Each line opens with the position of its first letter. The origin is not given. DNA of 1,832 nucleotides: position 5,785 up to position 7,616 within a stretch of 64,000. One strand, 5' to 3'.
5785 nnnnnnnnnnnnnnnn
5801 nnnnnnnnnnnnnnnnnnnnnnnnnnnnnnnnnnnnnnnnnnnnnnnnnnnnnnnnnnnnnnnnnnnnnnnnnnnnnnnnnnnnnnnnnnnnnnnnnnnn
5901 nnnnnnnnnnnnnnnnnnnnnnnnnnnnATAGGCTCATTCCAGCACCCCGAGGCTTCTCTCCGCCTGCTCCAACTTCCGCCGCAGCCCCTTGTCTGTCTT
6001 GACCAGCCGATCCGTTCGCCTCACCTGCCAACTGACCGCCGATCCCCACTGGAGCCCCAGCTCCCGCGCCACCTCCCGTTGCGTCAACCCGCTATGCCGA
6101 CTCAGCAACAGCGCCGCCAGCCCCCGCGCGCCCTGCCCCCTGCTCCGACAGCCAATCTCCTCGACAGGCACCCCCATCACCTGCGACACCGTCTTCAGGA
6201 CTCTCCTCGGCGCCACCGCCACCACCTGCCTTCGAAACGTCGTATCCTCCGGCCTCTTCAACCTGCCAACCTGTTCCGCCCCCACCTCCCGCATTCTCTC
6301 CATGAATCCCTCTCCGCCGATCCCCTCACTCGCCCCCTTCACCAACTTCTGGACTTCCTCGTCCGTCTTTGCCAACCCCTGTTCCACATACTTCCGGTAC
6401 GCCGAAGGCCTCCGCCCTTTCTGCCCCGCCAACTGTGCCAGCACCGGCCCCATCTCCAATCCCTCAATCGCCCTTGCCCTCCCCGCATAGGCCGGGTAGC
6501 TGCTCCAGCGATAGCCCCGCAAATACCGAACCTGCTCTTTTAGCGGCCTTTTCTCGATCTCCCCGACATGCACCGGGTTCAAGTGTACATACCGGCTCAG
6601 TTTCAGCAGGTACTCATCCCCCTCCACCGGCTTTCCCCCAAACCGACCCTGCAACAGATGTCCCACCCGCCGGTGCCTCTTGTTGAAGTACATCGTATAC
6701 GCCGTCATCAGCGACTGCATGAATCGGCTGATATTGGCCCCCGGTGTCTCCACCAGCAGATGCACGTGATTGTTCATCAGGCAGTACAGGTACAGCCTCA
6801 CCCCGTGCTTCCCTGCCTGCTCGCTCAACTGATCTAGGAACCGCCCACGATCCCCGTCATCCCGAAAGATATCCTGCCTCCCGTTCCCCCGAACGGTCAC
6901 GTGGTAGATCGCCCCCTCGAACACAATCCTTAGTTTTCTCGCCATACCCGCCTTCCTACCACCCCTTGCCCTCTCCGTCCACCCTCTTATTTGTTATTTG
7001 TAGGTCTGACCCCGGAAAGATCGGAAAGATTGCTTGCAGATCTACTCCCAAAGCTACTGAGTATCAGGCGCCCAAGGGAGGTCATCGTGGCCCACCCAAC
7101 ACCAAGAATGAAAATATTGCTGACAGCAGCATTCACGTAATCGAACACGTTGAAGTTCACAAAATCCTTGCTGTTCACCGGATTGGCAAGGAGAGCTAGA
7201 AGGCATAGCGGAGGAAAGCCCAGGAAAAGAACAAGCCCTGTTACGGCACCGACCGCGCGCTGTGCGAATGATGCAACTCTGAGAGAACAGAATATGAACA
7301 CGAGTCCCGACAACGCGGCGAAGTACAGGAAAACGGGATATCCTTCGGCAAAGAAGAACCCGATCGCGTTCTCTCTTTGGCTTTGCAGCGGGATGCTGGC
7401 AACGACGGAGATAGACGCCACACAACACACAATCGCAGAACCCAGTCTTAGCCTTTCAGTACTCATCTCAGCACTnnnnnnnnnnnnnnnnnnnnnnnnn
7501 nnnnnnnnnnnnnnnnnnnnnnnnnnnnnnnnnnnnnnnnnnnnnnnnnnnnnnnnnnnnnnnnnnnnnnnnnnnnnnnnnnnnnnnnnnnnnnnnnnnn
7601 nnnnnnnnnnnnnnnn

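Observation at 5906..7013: IS200-like transposase carrying a DnaA domain-IV-like HTH, bounded by perfect 26-bp inverted repeats, inserted into the 3' end of the immunity gene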

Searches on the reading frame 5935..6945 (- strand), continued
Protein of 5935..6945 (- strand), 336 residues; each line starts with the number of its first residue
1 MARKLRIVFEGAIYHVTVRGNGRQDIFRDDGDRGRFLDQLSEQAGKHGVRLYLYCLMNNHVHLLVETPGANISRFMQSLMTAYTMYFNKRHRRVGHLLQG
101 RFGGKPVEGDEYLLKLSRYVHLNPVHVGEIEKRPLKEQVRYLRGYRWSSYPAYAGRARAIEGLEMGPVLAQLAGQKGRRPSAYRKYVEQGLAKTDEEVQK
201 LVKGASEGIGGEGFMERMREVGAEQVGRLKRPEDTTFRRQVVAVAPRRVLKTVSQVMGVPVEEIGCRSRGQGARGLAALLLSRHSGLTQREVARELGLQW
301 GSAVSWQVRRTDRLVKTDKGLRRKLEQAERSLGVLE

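Call 64: fold_search(model_id=the predicted structure, library=pdb)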
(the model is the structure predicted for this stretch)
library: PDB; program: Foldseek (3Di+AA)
matches with E <= 10: 1230; with E <= 0.001: 16
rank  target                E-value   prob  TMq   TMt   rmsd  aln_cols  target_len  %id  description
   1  4er8_A                6.8e-05  1.00  0.38  0.73   5.0       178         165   15  Structure of the REP associates tyrosine transposase bound to a REP hairpin (released 2012-08-15)
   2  2a6o_A                4.0e-04  1.00  0.27  0.56  15.4       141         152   14  Crystal Structure of the ISHp608 Transposase in Complex with Stem-loop DNA (released 2005-10-25)
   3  2vjv_A                4.6e-04  1.00  0.27  0.69   6.9       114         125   16  Crystal structure of the IS608 transposase in complex with left end 26-mer DNA hairpin and a 6-mer DNA representing th (released 2008-02-19)
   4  2vju_A                5.9e-04  1.00  0.28  0.68   6.8       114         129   14  Crystal structure of the IS608 transposase in complex with the complete Right end 35-mer DNA and manganese (released 2008-02-19)
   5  2xo6_A                6.2e-04  1.00  0.27  0.64   5.9       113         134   20  DEINOCOCCUS RADIODURANS ISDRA2 TRANSPOSASE Y132F MUTANT COMPLEXED WITH LEFT END RECOGNITION AND CLEAVAGE SITE (released 2010-10-13)
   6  2xo6_D                6.2e-04  1.00  0.27  0.66   7.3       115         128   20  DEINOCOCCUS RADIODURANS ISDRA2 TRANSPOSASE Y132F MUTANT COMPLEXED WITH LEFT END RECOGNITION AND CLEAVAGE SITE (released 2010-10-13)
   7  2a6m_B                6.5e-04  1.00  0.28  0.59  15.9       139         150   15  Crystal Structure of the ISHp608 Transposase (released 2005-10-25)
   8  2vic_A                6.8e-04  1.00  0.28  0.60  13.5       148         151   14  CRYSTAL STRUCTURE OF THE ISHP608 TRANSPOSASE IN COMPLEX with Left end 26- mer DNA and manganese (released 2008-02-19)
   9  2xma_A                7.1e-04  1.00  0.27  0.61   6.0       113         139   21  DEINOCOCCUS RADIODURANS ISDRA2 TRANSPOSASE RIGHT END DNA COMPLEX (released 2010-10-13)
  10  2vju_B                7.1e-04  1.00  0.26  0.62   7.0       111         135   14  Crystal structure of the IS608 transposase in complex with the complete Right end 35-mer DNA and manganese (released 2008-02-19)
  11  2xma_B                7.5e-04  1.00  0.27  0.63   6.0       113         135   21  DEINOCOCCUS RADIODURANS ISDRA2 TRANSPOSASE RIGHT END DNA COMPLEX (released 2010-10-13)
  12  2xqc_D                7.5e-04  1.00  0.27  0.64   7.3       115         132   21  DEINOCOCCUS RADIODURANS ISDRA2 TRANSPOSASE COMPLEXED WITH LEFT END RECOGNITION AND CLEAVAGE SITE AND ZN (released 2010-10-13)
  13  2a6m_A                8.2e-04  1.00  0.27  0.65   7.1       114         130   15  Crystal Structure of the ISHp608 Transposase (released 2005-10-25)
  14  2xm3_A                8.6e-04  1.00  0.27  0.68   5.9       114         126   20  Deinococcus radiodurans ISDra2 Transposase Left end DNA complex (released 2010-10-13)
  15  2xma_E                9.0e-04  1.00  0.27  0.61   6.0       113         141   21  DEINOCOCCUS RADIODURANS ISDRA2 TRANSPOSASE RIGHT END DNA COMPLEX (released 2010-10-13)
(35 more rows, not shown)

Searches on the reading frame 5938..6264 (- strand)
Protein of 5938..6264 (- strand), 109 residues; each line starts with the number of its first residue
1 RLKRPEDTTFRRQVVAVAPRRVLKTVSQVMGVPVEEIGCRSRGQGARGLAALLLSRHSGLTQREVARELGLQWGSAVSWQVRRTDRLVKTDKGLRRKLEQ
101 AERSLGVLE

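Call 8: search_protein_families(library=pfam, proteins=[window:5938-6264:-], max_evalue=10)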
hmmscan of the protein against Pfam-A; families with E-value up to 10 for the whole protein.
seq(109 aa): 9 families
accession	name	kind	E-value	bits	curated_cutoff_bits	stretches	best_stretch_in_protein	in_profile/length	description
PF13412.12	HTH_24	-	0.0064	16.5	21.9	1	53-74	11-32/48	Winged helix-turn-helix DNA-binding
PF08281.18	Sigma70_r4_2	-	0.02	15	25.7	1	50-71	17-38/54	Sigma-70, region 4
PF08299.17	Bac_DnaA_C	-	0.022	15.2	31.5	1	20-77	2-62/69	Bacterial dnaA protein helix-turn-helix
PF13384.12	HTH_23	-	0.022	15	24.6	1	50-75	9-33/50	Homeodomain-like domain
PF04545.22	Sigma70_r4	-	0.037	14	24.1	1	52-71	13-32/50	Sigma-70, region 4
PF13542.12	HTH_Tnp_ISL3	-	0.042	13.8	27.4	1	51-82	20-49/51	Helix-turn-helix domain of transposase family ISL3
PF13559.11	DUF4129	-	0.048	14.2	24.8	1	47-74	7-33/69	Domain of unknown function (DUF4129)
PF01381.28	HTH_3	-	0.07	13.6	23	1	58-71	8-21/55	Helix-turn-helix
PF13551.12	HTH_29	-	0.1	13.1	28.1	1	50-96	3-49/64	Winged helix-turn helix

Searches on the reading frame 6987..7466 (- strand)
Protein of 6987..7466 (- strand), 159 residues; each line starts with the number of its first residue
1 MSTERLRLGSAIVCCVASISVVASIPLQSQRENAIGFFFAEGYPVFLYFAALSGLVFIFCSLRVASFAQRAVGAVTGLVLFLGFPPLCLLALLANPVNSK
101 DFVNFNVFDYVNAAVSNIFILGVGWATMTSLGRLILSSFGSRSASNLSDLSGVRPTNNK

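Call 6: search_protein_families(library=pfam, proteins=[window:6987-7466:-], max_evalue=0.01)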
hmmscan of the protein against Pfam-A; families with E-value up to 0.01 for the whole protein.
window:6987-7466:- (159 aa): 0 families

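Call 7: search_protein_families(library=ncbifam, proteins=[window:6987-7466:-], max_evalue=0.01)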
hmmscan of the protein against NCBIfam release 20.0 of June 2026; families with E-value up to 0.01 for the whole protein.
window:6987-7466:- (159 aa): 0 families

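Call 44: find_homologous_proteins(query=window:6987-7466:-, max_evalue=0.001)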
Query window:6987-7466:- (159 aa): 1 proteins with E <= 0.001 among 630 candidates.
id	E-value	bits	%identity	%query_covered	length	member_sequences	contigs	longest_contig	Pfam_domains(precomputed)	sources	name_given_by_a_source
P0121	1.2e-78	280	92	92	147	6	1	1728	-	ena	-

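Call 45: list_cluster_members(proteins=[P0121, P0001])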
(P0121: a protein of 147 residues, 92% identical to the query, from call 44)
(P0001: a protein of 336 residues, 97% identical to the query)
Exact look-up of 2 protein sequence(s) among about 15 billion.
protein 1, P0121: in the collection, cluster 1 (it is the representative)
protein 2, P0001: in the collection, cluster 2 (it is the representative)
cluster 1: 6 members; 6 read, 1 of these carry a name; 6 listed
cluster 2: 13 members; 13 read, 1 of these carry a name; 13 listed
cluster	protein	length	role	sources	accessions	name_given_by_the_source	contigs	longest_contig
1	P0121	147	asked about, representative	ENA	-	-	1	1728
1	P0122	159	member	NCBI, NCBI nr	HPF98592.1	MAG TPA: hypothetical protein PLE77_00890 [Kiritimatiellia bacterium] | hypothetical protein [Kiritimatiellia bacterium]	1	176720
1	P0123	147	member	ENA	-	-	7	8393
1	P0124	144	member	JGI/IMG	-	-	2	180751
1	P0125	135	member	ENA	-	-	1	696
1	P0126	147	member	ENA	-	-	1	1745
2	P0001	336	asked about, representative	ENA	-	-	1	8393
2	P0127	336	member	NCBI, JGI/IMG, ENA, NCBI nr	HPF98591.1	MAG TPA: transposase [Kiritimatiellia bacterium] | transposase [Kiritimatiellia bacterium]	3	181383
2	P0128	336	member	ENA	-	-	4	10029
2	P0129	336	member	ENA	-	-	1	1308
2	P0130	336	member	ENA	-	-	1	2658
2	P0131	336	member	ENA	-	-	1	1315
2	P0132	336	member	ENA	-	-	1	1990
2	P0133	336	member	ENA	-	-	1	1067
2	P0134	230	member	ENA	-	-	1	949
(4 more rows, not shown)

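Call 46: find_encoding_contigs(protein=P0121, flank=2500, max_places=10)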
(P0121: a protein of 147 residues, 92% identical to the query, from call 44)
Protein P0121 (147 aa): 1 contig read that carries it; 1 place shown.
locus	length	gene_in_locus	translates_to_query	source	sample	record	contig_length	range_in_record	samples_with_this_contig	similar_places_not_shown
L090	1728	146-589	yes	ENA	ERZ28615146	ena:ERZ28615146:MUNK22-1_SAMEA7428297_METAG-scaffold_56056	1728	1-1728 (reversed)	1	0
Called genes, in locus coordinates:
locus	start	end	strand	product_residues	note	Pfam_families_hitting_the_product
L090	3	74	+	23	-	?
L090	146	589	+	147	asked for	-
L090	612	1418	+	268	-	PF25023:TEN_YD-shell, PF03527:RHS (faint)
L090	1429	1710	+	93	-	-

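Call 48: find_encoding_contigs(protein=P0128, flank=2500, max_places=10)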
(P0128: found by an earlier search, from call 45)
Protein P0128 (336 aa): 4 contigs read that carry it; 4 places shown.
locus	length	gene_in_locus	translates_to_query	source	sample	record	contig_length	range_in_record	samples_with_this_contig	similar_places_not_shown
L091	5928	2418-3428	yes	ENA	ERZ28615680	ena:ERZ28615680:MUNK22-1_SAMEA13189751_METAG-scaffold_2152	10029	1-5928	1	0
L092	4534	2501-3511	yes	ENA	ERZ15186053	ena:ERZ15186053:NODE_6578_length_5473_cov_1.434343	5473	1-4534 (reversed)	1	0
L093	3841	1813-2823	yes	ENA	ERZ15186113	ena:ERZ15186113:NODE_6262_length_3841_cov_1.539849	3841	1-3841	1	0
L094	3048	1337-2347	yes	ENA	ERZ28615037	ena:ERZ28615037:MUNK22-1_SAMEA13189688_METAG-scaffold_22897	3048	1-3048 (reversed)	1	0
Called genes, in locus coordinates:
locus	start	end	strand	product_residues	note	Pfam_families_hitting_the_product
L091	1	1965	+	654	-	?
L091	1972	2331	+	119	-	-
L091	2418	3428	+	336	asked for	PF01797:Y1_Tnp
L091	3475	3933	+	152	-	-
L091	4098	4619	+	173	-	-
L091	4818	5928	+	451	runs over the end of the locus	PF02878:PGM_PMM_I, PF02879:PGM_PMM_II, PF02880:PGM_PMM_III, PF00408:PGM_PMM_IV (weak)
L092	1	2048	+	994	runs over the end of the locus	?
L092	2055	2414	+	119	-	-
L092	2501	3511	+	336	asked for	PF01797:Y1_Tnp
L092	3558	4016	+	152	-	-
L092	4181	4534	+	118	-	?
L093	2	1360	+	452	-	?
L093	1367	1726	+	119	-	-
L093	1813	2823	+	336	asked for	PF01797:Y1_Tnp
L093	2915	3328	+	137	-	-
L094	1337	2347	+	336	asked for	PF01797:Y1_Tnp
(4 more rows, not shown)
